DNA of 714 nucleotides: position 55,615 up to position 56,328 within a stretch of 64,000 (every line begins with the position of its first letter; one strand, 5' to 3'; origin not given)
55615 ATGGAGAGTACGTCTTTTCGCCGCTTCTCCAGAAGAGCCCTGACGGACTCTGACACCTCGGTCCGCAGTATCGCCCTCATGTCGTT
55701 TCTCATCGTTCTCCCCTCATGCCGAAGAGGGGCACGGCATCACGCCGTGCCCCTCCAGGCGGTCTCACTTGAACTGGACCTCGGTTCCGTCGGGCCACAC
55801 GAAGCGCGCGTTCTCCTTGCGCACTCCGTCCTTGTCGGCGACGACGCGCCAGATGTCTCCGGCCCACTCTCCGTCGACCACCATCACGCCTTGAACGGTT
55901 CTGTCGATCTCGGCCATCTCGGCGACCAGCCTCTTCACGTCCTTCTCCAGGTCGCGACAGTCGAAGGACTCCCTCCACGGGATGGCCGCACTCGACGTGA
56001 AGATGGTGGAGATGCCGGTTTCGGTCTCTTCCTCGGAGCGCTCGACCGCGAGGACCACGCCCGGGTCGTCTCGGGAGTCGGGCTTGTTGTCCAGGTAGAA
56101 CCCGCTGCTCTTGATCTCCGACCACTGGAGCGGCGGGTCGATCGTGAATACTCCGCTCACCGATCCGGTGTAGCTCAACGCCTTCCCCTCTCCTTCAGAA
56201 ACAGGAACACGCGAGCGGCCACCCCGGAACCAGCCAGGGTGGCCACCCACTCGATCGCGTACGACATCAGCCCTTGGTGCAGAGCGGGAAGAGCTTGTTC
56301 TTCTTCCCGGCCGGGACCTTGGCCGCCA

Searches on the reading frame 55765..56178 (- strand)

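Call 48: search_protein_families(library=pfam, proteins=[window:55765-56178:-], max_evalue=0.01)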
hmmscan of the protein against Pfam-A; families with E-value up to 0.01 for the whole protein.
window:55765-56178:- (137 aa): 1 family
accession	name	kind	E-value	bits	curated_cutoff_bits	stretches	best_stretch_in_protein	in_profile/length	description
PF19708.4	DUF6205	-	2.4e-43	148.3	27.3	1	1-136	1-140/141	Family of unknown function (DUF6205)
